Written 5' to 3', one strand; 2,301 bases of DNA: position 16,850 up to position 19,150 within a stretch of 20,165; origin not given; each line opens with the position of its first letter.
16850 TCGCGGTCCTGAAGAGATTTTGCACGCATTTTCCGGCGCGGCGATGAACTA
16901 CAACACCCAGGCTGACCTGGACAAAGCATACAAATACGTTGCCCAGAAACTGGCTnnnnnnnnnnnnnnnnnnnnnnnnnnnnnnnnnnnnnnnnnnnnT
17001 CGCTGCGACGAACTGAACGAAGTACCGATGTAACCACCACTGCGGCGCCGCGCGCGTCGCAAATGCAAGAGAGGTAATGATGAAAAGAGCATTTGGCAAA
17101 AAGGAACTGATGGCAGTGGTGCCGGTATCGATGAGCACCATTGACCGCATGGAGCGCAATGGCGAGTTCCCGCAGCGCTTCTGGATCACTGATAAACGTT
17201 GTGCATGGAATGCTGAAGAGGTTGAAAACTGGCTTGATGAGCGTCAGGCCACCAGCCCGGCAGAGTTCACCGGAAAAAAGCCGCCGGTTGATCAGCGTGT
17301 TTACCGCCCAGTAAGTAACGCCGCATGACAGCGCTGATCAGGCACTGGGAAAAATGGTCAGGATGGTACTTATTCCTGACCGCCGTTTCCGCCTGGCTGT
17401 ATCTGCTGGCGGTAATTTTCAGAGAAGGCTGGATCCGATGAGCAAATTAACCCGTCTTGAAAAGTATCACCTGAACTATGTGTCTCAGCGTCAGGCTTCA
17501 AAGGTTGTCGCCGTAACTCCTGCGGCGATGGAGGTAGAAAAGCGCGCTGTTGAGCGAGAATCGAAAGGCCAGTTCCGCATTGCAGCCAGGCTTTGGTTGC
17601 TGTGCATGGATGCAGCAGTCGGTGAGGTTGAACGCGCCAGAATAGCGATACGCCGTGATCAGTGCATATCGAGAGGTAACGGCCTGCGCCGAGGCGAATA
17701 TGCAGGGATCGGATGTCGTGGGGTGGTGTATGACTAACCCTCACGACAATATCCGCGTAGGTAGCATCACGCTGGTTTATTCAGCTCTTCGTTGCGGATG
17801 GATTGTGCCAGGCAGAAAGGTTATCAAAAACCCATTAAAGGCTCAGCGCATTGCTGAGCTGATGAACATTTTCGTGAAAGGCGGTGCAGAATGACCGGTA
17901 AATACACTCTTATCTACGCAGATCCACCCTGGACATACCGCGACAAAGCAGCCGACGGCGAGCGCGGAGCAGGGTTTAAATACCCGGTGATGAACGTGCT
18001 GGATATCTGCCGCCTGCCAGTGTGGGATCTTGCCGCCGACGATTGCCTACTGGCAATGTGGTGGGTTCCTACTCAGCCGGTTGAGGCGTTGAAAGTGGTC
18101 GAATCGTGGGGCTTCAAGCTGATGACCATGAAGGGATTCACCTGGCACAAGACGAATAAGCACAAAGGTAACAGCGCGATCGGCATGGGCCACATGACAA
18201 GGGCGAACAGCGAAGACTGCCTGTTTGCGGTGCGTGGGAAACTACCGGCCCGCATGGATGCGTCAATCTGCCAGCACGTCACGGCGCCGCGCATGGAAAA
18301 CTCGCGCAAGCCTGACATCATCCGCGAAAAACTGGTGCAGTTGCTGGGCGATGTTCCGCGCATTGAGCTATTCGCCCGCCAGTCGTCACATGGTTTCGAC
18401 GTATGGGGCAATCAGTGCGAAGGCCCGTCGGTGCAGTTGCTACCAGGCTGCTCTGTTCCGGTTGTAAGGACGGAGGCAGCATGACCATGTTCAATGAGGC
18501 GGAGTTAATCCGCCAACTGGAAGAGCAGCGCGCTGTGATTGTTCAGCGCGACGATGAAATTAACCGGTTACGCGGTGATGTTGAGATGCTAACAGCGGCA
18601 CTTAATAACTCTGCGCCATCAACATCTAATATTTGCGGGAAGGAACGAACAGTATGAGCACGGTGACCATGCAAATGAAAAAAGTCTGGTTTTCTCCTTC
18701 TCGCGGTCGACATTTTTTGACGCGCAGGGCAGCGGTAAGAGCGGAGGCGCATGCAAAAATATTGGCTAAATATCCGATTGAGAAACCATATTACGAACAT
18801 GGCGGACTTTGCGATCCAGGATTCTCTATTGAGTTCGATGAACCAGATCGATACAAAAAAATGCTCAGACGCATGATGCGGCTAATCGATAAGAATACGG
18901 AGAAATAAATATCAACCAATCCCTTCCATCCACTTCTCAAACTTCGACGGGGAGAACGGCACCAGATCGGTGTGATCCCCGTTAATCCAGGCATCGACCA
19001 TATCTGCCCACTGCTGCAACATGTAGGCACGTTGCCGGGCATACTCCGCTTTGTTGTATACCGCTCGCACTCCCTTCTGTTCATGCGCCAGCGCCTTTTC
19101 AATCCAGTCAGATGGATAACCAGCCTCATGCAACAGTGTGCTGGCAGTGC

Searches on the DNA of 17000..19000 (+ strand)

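Call 5: search_dna_similar(query=window:17000-19000:+, collection=phages, mode=near, max_rows=25)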
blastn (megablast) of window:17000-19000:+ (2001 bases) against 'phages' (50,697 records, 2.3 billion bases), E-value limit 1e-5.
Records with a match: 39; places in all: 39; records where one place covers at least 80% of the query: 1.
Best place of each record, by identity: 90-95% 18; 80-90% 15; 60-80% 6.
By first word of the organism name: Salmonella 14; Escherichia 14; Klebsiella 5; Enterobacter 3; Bacteriophage 1; Pseudomonas 1; phage 1.
By host as written in the record: - 6; Escherichia coli O157:H7 4; Salmonella enterica subsp. enterica serovar Heidelberg 3; Salmonella enterica subsp. enterica STW-2 2; pathenogenic Salmonella bacterium 2; Salmonella enterica serovar Typhimurium strain LT2 2; Salmonella enterica 2; Klebsiella pneumoniae 2; and 13 more.
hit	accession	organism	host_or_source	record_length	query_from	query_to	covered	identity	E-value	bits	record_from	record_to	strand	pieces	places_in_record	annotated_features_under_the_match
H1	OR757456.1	Salmonella phage VB_ST_SPNIS2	Salmonella enterica subsp. enterica ...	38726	2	2001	79%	91.9%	0e+0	2209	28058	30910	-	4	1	DGQHR domain-containing protein | adenine methylase | putative transcriptional activator | tyrosine-type recombinase/integrase | RecT family recombinase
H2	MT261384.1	Salmonella virus PAT1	Salmonella enterica subsp. enterica ...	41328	2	2001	80%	88.6%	0e+0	1955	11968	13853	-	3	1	adenine DNA methyltransferase | hypothetical protein (x4) | integrase family protein | RecT protein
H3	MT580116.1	Salmonella phage 65FD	Salmonella enterica subsp. enterica ...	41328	2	2001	78%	89.2%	0e+0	1955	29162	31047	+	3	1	putative adenine methylase | putative transcriptional activator | hypothetical protein | putative transcriptional regulator | putative integrase | and 1 other names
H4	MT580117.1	Salmonella phage 66FD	Salmonella enterica subsp. enterica ...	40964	2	2001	78%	89.2%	0e+0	1955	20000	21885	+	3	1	putative adenine methylase | putative transcriptional activator | hypothetical protein | putative transcriptional regulator | putative integrase | and 1 other names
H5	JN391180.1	Salmonella phage SPN1S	pathenogenic Salmonella bacterium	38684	8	1547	76%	91.2%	0e+0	2064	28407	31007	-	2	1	putative bacteriophage protein | putative adenine methylase | putative transcriptional activator | putative transcriptional regulator | hypothetical protein (x3) | and 1 other names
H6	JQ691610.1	Salmonella phage SPN9TCW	Salmonella typhimurium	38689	8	1547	76%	91.2%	0e+0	2064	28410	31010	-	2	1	putative bacteriophage protein | putative adenine methylase | putative transcriptional activator | putative transcriptional regulator AlpA family | hypothetical protein (x2) | and 1 other names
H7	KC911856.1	Salmonella phage SPC32H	Salmonella enterica serovar Typhimurium ...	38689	8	1547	76%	91.2%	0e+0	2064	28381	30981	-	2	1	putative DNA-sulfur modification protein | putative N-6 adenine methyltransferase | putative transcriptional activator | putative transcriptional regulator | hypothetical protein (x3) | and 1 other names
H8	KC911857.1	Salmonella phage SPC32N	Salmonella enterica serovar Typhimurium ...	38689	8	1547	76%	91.2%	0e+0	2064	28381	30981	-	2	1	putative DNA-sulfur modification protein | putative N-6 adenine methyltransferase | putative transcriptional activator | putative transcriptional regulator | hypothetical protein (x3) | and 1 other names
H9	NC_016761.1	Salmonella phage SPN1S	pathenogenic Salmonella bacterium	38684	8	1547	76%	91.2%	0e+0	2064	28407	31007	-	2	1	DGQHR domain-containing protein | DNA methyltransferase | transcriptional activator | excisionase and transcriptional regulator | DUF1317 family protein | and 3 other names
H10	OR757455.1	Salmonella phage VB_ST_E15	Salmonella enterica subsp. enterica ...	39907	32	2001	74%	87.9%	0e+0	1752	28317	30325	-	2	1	putative methyltransferase | putative transcriptional activator | tyrosine-type recombinase/integrase | recombination protein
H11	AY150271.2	Salmonella phage epsilon15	Salmonella enterica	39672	68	2001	72%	88.2%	0e+0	1723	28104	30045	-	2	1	adenine methylase | hypothetical protein (x4) | serotype conversion: transacetylase repressor | integrase | RNaseIII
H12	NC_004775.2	Salmonella phage epsilon15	Salmonella enterica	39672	68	2001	72%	88.2%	0e+0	1723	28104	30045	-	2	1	DNA methyltransferase | transcriptional activator | excisionase and transcriptional regulator | serotype conversion: transacetylase repressor | membrane protein | and 3 other names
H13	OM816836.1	Klebsiella phage vB_KpnP_BUCT711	Klebsiella pneumoniae BUCT711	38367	2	1489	74%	79.1%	0e+0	998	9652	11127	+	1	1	adenine methylase | hypothetical protein (x2) | AlpA family regulatory protein | DUF1317 family protein | recombinase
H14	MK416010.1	Klebsiella phage ST11-OXA245phi3.2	Klebsiella pneumoniae ST11-OXA245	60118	8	1486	74%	78.9%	0e+0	972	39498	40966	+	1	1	adenine methylase | PerC family transcriptional regulator | AlpA family regulatory protein | hypothetical protein (x2) | DNA recombination protein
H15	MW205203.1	Enterobacter phage BUCT554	Enterobacter cloacae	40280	2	1445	72%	78.8%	0e+0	939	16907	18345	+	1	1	adenine methylase | PerC family transcriptional regulator | AlpA family regulatory protein | DUF1317 family protein | hypothetical protein | and 1 other names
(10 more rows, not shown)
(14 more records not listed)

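Call 6: search_dna_similar(query=window:17000-19000:+, collection=ecoli_genomes, mode=near, max_rows=25)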
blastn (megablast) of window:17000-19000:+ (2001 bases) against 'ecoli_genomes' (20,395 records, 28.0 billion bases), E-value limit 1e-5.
Records with a match: 456; places in all: 464; records where one place covers at least 80% of the query: 0.
Genomes with a match: 454 of 5426; with a place that covers at least 80% of the query: 0. Places per genome that has any: lowest 1, median 1, highest 2. On chromosomes: 462 places; on plasmids: 2.
Best place of each record, by identity: 95-99% 4; 90-95% 347; 80-90% 101; 60-80% 4.
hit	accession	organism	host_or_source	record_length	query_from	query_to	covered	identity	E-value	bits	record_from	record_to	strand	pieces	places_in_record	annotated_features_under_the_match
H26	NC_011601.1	Escherichia coli O127:H6 str. E2348/69 strain E2348/69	-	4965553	2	1547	77%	96.1%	0e+0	2507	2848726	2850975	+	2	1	hypothetical protein (x2) | MT-A70 family methyltransferase | PerC family transcriptional regulator | helix-turn-helix transcriptional regulator | DUF1317 family protein | and 1 other names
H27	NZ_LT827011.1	Escherichia coli O127:H6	Homo sapiens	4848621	2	1547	77%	96.1%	0e+0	2507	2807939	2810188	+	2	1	hypothetical protein (x2) | MT-A70 family methyltransferase | PerC family transcriptional regulator | helix-turn-helix transcriptional regulator | DUF1317 family protein | and 1 other names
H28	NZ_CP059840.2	Escherichia coli strain E2348/69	Homo sapiens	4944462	8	1547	77%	96.2%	0e+0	2507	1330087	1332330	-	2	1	ASCH domain-containing protein | MT-A70 family methyltransferase | PerC family transcriptional regulator | helix-turn-helix transcriptional regulator | DUF1317 family protein | and 2 other names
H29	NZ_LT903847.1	Escherichia coli O127:H6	Homo sapiens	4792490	8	1547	77%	96.2%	0e+0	2507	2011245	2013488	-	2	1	hypothetical protein (x2) | MT-A70 family methyltransferase | PerC family transcriptional regulator | helix-turn-helix transcriptional regulator | DUF1317 family protein | and 1 other names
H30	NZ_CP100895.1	Escherichia coli strain ET846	Hoplobatrachus rugulosus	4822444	8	2001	79%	89.5%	0e+0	1997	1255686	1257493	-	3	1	MT-A70 family methyltransferase | PerC family transcriptional regulator | AlpA family transcriptional regulator | hypothetical protein | DUF1317 family protein | and 2 other names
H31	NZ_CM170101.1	Escherichia coli strain MARGA_3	Homo sapiens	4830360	2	2001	76%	90.1%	0e+0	1979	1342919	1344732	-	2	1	MT-A70 family methyltransferase | PerC family transcriptional regulator | helix-turn-helix transcriptional regulator | hypothetical protein | DUF1317 family protein | and 2 other names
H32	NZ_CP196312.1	Escherichia coli strain ECE228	Homo sapiens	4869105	2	2001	76%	80.2%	0e+0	1124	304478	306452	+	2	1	MT-A70 family methyltransferase | hypothetical protein | PerC family transcriptional regulator | helix-turn-helix transcriptional regulator | DUF1317 family protein | and 2 other names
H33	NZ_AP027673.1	Escherichia coli strain PSS-07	Homo sapiens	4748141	14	2001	76%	80.3%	0e+0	1124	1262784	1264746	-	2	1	MT-A70 family methyltransferase | hypothetical protein | PerC family transcriptional regulator | helix-turn-helix transcriptional regulator | DUF1317 family protein | and 2 other names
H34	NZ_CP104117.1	Escherichia coli strain USDA-ARS-USMARC-50748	Bos taurus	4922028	14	2001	76%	80.3%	0e+0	1124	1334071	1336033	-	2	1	MT-A70 family methyltransferase | hypothetical protein | PerC family transcriptional regulator | helix-turn-helix transcriptional regulator | DUF1317 family protein | and 2 other names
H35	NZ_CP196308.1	Escherichia coli strain ECE218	Homo sapiens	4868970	14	2001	76%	80.3%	0e+0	1124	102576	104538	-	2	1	MT-A70 family methyltransferase | hypothetical protein | PerC family transcriptional regulator | helix-turn-helix transcriptional regulator | DUF1317 family protein | and 2 other names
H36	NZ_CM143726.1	Escherichia coli strain CFIAFB20190172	food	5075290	14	2001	76%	80.3%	0e+0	1124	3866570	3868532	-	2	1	MT-A70 family methyltransferase | hypothetical protein | PerC family transcriptional regulator | helix-turn-helix transcriptional regulator | DUF1317 family protein | and 2 other names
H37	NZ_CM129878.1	Escherichia coli strain MB07152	seawater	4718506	2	1534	77%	78.3%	0e+0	961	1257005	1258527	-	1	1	MT-A70 family methyltransferase | PerC family transcriptional regulator | helix-turn-helix transcriptional regulator | DUF1317 family protein | hypothetical protein | and 1 other names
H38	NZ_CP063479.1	Escherichia coli strain EM06-18-14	not applicable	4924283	8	1996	40%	78.4%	1e-110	508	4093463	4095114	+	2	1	MT-A70 family methyltransferase | PerC family transcriptional regulator | helix-turn-helix transcriptional regulator | DUF1382 family protein | tyrosine-type recombinase/integrase | and 1 other names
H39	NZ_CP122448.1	Escherichia coli strain 85.0412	Human urine sample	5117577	27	2001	39%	78.3%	2e-108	498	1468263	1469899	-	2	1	MT-A70 family methyltransferase | PerC family transcriptional regulator | helix-turn-helix transcriptional regulator | DUF1382 family protein | tyrosine-type recombinase/integrase | and 1 other names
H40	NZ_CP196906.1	Escherichia coli strain ECE170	Homo sapiens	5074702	27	2001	39%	78.3%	2e-108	498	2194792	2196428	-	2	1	MT-A70 family methyltransferase | PerC family transcriptional regulator | helix-turn-helix transcriptional regulator | DUF1382 family protein | tyrosine-type recombinase/integrase | and 1 other names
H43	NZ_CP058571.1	Escherichia coli strain EC2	Homo sapiens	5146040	879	2001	32%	89.6%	0e+0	817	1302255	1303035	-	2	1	MT-A70 family methyltransferase | tyrosine-type recombinase/integrase | DUF1382 family protein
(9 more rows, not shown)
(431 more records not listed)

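Call 7: get_annotated_region(hit=H12, flank=2500)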
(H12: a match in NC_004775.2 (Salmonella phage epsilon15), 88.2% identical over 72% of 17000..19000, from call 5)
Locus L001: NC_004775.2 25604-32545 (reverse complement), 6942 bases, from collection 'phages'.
description: Enterobacteria phage epsilon15, complete genome.
organism: Salmonella phage epsilon15 (NCBI taxid 215158)
taxonomy: Viruses; Duplodnaviria; Heunggongvirae; Uroviricota; Caudoviricetes; Uetakevirus; Uetakevirus epsilon15
host: Salmonella enterica; source: -; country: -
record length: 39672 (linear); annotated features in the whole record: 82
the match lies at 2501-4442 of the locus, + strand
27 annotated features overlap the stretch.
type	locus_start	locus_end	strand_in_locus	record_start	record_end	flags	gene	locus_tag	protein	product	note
protein_bind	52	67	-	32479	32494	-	-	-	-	repressor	lysogeny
CDS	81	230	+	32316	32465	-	-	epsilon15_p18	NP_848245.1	hypothetical protein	gp37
CDS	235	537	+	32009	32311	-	-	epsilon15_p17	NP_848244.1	hypothetical protein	gp36; GTG start codon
CDS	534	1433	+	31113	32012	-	-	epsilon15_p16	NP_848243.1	RecE-like recombination exonuclease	gp35; HHpred: 3sm4_A Exonuclease; 1.88A {Enterobacteria phage lambda}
CDS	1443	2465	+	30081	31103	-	-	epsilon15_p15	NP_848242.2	RecT-like ssDNA annealing protein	similar to Escherichia coli RecT protein: GenBank Accession Number P33228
stem_loop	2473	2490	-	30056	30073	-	-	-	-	-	stem-loop; transcriptional pausing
CDS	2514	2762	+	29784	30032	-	-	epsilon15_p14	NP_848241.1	excisionase and transcriptional regulator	gp33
CDS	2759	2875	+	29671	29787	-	-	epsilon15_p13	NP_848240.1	membrane protein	gp32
CDS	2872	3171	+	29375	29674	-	-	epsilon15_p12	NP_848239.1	transcriptional activator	gp31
CDS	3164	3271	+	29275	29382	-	-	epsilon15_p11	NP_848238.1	hypothetical protein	gp30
CDS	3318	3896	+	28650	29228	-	-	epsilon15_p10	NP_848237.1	DNA methyltransferase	HHpred: 5il2_A Mettl3; 6-adenosine methylation, 1.61A {Homo sapiens}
CDS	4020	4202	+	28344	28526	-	-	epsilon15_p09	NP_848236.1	serotype conversion: transacetylase repressor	-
protein_bind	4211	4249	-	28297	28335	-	-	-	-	RNaseIII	mRNA processing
CDS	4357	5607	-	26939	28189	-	-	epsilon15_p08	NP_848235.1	tyrosine-type recombinase/integrase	HHpred: 1z1b_A Integrase; 3.80A {Enterobacteria phage lambda}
protein_bind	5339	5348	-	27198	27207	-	-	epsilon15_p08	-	integrase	integration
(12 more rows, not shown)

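Call 8: get_annotated_region(hit=H9, flank=2500)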
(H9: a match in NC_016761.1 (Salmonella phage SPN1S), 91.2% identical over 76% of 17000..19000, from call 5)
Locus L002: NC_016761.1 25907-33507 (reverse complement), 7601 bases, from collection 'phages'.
description: Salmonella phage SPN1S, complete genome.
organism: Salmonella phage SPN1S (NCBI taxid 1125653)
taxonomy: Viruses; Duplodnaviria; Heunggongvirae; Uroviricota; Caudoviricetes; Uetakevirus; Uetakevirus SPN1S
host: pathenogenic Salmonella bacterium; source: -; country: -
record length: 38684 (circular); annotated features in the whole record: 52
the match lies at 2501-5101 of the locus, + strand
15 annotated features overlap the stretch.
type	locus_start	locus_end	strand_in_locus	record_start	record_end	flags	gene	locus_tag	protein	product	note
CDS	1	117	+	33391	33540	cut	-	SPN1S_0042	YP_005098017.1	hypothetical protein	-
CDS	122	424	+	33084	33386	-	-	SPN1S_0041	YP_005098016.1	hypothetical protein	-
CDS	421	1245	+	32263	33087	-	-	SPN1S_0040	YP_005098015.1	exonuclease VIII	-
CDS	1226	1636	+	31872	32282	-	-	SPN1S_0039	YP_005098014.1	HNH endonuclease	-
CDS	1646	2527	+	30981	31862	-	-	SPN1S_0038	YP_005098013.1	RecT-like ssDNA annealing protein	-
CDS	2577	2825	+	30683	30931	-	-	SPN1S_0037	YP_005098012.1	excisionase and transcriptional regulator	-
CDS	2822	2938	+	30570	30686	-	-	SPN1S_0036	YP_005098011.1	membrane protein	-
CDS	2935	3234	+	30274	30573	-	-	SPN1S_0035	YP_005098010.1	transcriptional activator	-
CDS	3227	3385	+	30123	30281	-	-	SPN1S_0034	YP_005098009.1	DUF1317 family protein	-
CDS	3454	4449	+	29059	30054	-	-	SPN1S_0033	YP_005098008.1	DGQHR domain-containing protein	-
CDS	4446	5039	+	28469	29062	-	-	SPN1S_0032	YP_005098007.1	DNA methyltransferase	-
CDS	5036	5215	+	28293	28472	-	-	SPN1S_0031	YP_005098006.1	hypothetical protein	-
CDS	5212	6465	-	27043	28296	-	-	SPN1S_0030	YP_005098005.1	integrase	-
CDS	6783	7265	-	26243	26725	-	-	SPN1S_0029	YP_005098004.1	Rz-like spanin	-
CDS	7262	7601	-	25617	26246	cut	-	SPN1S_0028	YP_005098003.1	endolysin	-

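Call 9: get_annotated_region(hit=H26, flank=3000)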
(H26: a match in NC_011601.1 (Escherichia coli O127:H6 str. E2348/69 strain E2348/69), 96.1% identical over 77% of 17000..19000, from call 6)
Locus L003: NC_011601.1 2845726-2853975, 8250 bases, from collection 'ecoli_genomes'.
description: Escherichia coli O127:H6 str. E2348/69, complete sequence
organism: Escherichia coli O127:H6 str. E2348/69 strain E2348/69 (NCBI taxid 574521)
replicon: chromosome; assembly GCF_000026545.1
host: -; source: -; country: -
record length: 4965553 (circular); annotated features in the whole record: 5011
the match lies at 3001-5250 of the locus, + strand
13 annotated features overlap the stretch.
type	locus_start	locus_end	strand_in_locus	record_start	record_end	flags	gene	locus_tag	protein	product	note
CDS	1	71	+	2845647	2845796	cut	-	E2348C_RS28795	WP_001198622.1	hypothetical protein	-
CDS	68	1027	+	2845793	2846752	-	-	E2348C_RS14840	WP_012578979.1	hypothetical protein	-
CDS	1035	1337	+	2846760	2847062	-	-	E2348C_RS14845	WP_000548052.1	hypothetical protein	-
CDS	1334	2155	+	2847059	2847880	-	-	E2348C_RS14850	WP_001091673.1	PD-(D/E)XK nuclease-like domain-containing protein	-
CDS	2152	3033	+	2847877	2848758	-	-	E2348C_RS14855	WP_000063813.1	RecT family recombinase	-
CDS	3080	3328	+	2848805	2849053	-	-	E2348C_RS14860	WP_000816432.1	helix-turn-helix transcriptional regulator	-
CDS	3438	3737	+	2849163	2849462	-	-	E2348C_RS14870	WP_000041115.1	PerC family transcriptional regulator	-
CDS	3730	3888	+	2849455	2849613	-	-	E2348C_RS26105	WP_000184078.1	DUF1317 family protein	-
CDS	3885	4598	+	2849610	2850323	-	-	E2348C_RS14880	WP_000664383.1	hypothetical protein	-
CDS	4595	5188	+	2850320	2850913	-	-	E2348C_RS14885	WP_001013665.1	MT-A70 family methyltransferase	-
CDS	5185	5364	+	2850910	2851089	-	-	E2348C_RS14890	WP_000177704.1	hypothetical protein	-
CDS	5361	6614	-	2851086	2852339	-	-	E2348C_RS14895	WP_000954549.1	tyrosine-type recombinase/integrase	-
CDS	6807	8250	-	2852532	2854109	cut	guaA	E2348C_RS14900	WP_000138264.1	glutamine-hydrolyzing GMP synthase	-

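Call 23: get_annotated_region(hit=H43, flank=3000)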
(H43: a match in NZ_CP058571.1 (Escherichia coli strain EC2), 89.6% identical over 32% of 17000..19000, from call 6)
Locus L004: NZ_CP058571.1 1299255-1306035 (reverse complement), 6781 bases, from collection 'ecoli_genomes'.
description: Escherichia coli strain EC2 chromosome, complete genome
organism: Escherichia coli strain EC2 (NCBI taxid 562)
replicon: chromosome; assembly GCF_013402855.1
host: Homo sapiens; source: urinary tract; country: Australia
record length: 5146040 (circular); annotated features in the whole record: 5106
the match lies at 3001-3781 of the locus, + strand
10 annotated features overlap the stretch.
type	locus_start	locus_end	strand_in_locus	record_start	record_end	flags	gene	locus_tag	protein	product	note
CDS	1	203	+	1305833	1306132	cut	-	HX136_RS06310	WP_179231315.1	hypothetical protein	-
CDS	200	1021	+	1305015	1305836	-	-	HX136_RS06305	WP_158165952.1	PD-(D/E)XK nuclease-like domain-containing protein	-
CDS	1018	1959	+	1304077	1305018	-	-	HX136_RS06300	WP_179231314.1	RecT family recombinase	-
CDS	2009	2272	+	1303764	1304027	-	-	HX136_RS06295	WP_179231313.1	helix-turn-helix transcriptional regulator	-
CDS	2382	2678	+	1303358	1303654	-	-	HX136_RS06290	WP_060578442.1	PerC family transcriptional regulator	-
CDS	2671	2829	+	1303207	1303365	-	-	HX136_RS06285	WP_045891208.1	DUF1317 family protein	-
CDS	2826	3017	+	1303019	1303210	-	-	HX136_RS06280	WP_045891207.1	DUF1382 family protein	-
CDS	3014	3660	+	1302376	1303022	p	-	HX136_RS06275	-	MT-A70 family methyltransferase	frameshifted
CDS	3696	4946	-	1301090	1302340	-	-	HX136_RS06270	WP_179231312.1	tyrosine-type recombinase/integrase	-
CDS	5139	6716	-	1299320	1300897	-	guaA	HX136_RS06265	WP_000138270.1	glutamine-hydrolyzing GMP synthase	-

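Call 34: search_dna_similar(query=window:18481-18908:+, collection=ecoli_genomes, mode=distant, max_rows=25)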
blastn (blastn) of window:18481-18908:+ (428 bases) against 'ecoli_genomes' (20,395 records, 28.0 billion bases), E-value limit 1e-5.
Records with a match: 8; places in all: 8; records where one place covers at least 80% of the query: 0.
Genomes with a match: 8 of 5426; with a place that covers at least 80% of the query: 0. Places per genome that has any: lowest 1, median 1, highest 1. On chromosomes: 8 places; on plasmids: 0.
Best place of each record, by identity: 95-99% 5; 90-95% 1; 80-90% 2.
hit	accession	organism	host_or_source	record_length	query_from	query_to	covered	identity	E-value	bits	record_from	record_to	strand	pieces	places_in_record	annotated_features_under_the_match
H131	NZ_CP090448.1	Escherichia coli strain PT62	pigeon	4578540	1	144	34%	81.9%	6e-31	143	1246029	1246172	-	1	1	hypothetical protein | MT-A70 family methyltransferase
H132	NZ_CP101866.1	Escherichia coli strain LP5-1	pigeon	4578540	1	144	34%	81.9%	6e-31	143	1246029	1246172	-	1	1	hypothetical protein | MT-A70 family methyltransferase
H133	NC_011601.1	Escherichia coli O127:H6 str. E2348/69 strain E2348/69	-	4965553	1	66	15%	95.5%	1e-19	106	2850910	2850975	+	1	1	hypothetical protein | MT-A70 family methyltransferase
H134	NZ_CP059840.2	Escherichia coli strain E2348/69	Homo sapiens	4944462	1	66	15%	95.5%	1e-19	106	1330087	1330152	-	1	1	hypothetical protein | MT-A70 family methyltransferase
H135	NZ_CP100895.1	Escherichia coli strain ET846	Hoplobatrachus rugulosus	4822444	1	66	15%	95.5%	1e-19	106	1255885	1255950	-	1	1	hypothetical protein | MT-A70 family methyltransferase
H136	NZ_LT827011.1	Escherichia coli O127:H6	Homo sapiens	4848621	1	66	15%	95.5%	1e-19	106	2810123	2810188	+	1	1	hypothetical protein | MT-A70 family methyltransferase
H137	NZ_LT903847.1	Escherichia coli O127:H6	Homo sapiens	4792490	1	66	15%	95.5%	1e-19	106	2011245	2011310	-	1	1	hypothetical protein | MT-A70 family methyltransferase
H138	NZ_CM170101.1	Escherichia coli strain MARGA_3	Homo sapiens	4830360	1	66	15%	92.4%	8e-17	98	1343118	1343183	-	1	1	hypothetical protein | MT-A70 family methyltransferase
